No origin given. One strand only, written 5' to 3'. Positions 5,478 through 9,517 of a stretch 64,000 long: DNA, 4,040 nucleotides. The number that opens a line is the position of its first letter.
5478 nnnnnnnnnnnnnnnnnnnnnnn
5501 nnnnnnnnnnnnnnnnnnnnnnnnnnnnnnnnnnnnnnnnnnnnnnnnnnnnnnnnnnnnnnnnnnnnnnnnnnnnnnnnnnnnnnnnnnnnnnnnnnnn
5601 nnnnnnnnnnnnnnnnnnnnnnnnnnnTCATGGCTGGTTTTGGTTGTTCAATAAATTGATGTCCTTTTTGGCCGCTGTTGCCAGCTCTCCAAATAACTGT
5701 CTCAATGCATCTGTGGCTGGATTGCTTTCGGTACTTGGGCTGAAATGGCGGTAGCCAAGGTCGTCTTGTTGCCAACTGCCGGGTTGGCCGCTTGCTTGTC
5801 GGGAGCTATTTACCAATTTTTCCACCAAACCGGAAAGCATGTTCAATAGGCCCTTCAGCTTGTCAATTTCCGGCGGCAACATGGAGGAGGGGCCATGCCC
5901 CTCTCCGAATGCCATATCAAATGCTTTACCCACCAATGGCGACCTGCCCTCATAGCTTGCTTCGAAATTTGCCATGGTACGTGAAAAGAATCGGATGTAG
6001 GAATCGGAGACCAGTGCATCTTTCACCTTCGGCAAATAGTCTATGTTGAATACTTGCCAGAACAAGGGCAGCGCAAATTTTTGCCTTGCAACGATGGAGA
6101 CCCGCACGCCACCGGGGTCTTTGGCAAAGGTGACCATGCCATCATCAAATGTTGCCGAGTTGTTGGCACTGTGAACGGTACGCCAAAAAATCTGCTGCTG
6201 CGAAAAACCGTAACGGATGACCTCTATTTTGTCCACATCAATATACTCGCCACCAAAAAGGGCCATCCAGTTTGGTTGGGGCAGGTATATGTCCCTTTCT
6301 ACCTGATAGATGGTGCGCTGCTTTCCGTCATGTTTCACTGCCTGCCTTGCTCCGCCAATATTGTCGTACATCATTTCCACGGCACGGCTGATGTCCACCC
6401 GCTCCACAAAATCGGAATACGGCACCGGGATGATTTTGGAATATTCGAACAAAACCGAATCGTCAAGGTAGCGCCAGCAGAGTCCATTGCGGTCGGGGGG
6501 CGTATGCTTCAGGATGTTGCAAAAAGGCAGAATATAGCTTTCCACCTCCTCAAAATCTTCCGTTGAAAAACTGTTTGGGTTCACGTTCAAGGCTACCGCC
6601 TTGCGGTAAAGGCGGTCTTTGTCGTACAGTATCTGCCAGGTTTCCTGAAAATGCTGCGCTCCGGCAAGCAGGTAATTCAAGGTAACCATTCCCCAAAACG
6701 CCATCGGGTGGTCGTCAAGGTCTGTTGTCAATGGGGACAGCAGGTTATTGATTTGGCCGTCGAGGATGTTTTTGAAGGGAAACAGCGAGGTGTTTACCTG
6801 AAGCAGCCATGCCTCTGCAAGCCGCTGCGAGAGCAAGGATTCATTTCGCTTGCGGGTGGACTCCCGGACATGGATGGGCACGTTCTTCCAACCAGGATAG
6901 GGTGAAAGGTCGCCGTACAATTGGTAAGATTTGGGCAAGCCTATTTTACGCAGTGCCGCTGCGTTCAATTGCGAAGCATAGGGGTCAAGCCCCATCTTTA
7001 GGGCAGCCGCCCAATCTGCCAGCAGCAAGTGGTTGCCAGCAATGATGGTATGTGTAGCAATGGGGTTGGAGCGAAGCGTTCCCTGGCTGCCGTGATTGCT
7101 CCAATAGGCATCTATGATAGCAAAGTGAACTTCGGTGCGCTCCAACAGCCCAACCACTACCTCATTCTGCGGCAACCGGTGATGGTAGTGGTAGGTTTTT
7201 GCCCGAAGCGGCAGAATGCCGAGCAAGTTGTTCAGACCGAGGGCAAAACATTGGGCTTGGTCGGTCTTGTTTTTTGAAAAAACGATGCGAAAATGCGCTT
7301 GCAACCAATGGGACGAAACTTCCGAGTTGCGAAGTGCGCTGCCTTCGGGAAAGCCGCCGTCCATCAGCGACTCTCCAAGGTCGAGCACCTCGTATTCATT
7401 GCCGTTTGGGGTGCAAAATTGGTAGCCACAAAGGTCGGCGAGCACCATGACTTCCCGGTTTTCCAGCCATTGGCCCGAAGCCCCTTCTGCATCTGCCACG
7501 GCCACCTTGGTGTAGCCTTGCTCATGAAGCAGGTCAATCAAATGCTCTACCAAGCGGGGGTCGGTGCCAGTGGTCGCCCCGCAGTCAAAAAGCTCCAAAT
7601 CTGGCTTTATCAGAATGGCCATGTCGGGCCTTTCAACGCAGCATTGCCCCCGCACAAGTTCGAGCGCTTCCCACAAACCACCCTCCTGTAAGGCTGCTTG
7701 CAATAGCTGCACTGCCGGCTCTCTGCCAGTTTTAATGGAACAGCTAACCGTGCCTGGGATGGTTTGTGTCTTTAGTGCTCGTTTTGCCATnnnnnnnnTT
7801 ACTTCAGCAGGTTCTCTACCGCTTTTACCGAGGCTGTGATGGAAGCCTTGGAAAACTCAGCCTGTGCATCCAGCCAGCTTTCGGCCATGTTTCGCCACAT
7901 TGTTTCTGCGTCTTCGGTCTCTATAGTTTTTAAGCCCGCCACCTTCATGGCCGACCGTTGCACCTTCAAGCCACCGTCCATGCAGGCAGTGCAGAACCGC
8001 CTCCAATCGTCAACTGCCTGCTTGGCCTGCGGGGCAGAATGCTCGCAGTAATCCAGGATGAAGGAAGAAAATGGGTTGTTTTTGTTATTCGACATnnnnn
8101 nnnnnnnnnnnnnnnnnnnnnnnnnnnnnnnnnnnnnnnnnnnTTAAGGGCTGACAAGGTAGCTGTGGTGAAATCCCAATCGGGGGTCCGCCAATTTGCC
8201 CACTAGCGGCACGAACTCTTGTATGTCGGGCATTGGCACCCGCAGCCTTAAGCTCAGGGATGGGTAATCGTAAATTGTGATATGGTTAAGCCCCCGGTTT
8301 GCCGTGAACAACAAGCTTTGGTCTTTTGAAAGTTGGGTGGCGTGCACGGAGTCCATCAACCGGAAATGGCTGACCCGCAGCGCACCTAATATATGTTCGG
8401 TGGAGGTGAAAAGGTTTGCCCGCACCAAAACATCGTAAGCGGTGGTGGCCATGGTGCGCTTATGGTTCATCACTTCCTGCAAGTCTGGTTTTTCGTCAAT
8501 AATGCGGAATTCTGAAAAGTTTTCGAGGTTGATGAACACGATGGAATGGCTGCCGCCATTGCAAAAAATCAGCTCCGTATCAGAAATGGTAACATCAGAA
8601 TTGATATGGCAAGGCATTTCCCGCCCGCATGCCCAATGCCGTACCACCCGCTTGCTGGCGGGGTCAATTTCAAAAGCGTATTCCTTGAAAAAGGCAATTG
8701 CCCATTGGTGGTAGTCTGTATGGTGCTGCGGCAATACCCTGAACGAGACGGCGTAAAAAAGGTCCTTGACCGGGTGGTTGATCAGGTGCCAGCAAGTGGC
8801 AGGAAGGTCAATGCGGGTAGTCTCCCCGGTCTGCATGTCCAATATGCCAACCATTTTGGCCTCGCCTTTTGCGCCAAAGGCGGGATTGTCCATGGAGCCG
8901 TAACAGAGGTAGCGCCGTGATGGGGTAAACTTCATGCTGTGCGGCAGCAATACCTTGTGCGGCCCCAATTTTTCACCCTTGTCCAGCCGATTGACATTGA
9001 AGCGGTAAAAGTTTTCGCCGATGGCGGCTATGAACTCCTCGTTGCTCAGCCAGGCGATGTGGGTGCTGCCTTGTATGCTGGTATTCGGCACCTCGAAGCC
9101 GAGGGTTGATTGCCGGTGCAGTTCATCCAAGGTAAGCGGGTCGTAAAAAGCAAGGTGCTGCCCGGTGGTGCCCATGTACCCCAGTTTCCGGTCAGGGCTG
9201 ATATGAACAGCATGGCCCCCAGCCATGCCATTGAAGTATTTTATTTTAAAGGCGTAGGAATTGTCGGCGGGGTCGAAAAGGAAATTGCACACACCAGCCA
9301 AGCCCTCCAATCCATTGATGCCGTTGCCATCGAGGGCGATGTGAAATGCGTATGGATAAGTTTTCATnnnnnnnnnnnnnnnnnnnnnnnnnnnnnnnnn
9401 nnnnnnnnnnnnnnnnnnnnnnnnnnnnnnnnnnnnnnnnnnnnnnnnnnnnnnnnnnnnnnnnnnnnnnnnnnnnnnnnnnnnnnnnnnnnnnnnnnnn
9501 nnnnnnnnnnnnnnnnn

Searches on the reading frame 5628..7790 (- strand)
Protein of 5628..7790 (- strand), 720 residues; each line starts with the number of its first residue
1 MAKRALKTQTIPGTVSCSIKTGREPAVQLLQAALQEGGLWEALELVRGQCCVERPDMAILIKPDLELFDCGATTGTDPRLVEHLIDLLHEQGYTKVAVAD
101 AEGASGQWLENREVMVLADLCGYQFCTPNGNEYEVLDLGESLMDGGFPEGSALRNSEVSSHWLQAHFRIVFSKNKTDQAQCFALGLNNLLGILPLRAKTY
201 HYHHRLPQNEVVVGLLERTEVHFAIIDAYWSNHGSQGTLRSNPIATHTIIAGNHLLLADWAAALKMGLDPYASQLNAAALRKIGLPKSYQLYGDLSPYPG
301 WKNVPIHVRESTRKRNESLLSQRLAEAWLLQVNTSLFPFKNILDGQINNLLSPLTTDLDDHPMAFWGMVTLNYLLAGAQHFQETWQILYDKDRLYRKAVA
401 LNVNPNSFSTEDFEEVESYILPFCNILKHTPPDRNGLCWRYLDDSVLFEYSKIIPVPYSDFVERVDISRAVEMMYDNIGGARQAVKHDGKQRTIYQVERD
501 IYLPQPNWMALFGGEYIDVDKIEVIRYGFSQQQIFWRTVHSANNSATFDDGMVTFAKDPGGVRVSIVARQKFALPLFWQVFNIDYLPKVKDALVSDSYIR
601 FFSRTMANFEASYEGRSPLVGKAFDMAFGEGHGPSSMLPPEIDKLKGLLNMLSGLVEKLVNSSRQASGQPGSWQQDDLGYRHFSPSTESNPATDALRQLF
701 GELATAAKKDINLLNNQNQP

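Call 3: search_protein_families(library=pfam, proteins=[window:5628-7790:-], max_evalue=1)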
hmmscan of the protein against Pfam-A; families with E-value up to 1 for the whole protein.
window:5628-7790:- (720 aa): 2 families
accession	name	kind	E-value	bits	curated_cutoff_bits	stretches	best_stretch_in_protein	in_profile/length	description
PF04015.17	DUF362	-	4.4e-18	66.5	24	1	59-263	1-199/200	Domain of unknown function (DUF362)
PF22737.1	NNH6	-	0.074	13.6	27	0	75-102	18-45/114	NACHT N-terminal Helical domain 6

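Call 4: search_protein_families(library=ncbifam, proteins=[window:5628-7790:-], max_evalue=1)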
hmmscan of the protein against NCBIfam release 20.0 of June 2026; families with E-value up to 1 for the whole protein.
window:5628-7790:- (720 aa): 0 families

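Call 48: search_solved_structures(query=window:5631-7790:-, max_evalue=1)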
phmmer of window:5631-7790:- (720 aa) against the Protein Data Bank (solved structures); distinct sequences matched with E-value up to 1: 0.

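Call 85: search_protein_families(library=padloc, proteins=[window:5631-7790:-], max_evalue=0.01)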
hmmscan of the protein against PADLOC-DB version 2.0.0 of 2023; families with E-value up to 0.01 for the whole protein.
window:5631-7790:- (720 aa): 0 families

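Call 86: search_protein_families(library=phrogs, proteins=[window:5631-7790:-], max_evalue=0.01)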
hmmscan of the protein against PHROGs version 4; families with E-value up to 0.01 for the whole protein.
window:5631-7790:- (720 aa): 0 families

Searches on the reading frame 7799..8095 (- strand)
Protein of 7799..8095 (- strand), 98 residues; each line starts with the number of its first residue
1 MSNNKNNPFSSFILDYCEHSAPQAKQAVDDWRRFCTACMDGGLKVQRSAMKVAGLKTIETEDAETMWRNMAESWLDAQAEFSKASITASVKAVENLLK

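Call 3: search_protein_families(library=pfam, proteins=[window:7799-8095:-], max_evalue=1)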
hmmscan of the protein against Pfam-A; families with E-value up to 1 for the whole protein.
window:7799-8095:- (98 aa): 1 family
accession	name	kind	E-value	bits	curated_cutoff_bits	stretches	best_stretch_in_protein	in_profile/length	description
PF17650.6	RACo_linker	-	0.16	12.3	26.2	1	14-51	14-52/86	RACo linker region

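Call 4: search_protein_families(library=ncbifam, proteins=[window:7799-8095:-], max_evalue=1)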
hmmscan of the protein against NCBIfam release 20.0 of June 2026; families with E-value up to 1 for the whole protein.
window:7799-8095:- (98 aa): 0 families

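Call 85: search_protein_families(library=padloc, proteins=[window:7802-8095:-], max_evalue=0.01)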
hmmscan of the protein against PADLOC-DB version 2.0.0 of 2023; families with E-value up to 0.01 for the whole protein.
window:7802-8095:- (98 aa): 0 families

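Call 86: search_protein_families(library=phrogs, proteins=[window:7802-8095:-], max_evalue=0.01)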
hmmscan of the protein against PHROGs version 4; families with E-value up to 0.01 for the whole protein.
window:7802-8095:- (98 aa): 0 families

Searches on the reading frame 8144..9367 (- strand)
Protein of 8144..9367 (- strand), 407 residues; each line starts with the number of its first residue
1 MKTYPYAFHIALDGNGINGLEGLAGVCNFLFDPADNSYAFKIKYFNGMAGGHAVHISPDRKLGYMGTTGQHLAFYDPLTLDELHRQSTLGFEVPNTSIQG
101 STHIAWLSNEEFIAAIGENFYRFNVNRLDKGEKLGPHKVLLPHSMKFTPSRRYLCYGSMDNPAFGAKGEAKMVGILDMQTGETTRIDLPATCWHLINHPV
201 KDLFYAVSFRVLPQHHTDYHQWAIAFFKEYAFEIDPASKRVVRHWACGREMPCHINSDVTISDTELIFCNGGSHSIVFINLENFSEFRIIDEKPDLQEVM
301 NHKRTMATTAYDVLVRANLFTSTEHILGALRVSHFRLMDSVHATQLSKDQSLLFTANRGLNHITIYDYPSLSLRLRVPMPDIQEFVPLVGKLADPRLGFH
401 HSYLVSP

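Call 3: search_protein_families(library=pfam, proteins=[window:8144-9367:-], max_evalue=1)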
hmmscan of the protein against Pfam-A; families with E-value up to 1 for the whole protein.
window:8144-9367:- (407 aa): 1 family
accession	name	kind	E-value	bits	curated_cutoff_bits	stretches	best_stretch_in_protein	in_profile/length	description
PF09123.17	DUF1931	-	0.11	13.2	21.8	1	282-343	61-120/138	Domain of unknown function (DUF1931)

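Call 4: search_protein_families(library=ncbifam, proteins=[window:8144-9367:-], max_evalue=1)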
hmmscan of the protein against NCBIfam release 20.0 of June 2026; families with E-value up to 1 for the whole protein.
window:8144-9367:- (407 aa): 1 family
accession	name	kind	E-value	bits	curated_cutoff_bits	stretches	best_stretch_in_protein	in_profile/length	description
NF050136.1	PGL_lacton_Staph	exception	0.018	14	500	1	334-367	235-268/341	6-phosphogluconolactonase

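Call 47: search_solved_structures(query=window:8147-9367:-, max_evalue=1)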
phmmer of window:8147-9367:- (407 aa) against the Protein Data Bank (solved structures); distinct sequences matched with E-value up to 1: 0.

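Call 85: search_protein_families(library=padloc, proteins=[window:8147-9367:-], max_evalue=0.01)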
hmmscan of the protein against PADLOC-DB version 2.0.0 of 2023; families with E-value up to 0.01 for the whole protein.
window:8147-9367:- (407 aa): 0 families

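Call 86: search_protein_families(library=phrogs, proteins=[window:8147-9367:-], max_evalue=0.01)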
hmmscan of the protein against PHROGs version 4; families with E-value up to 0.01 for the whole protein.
window:8147-9367:- (407 aa): 0 families
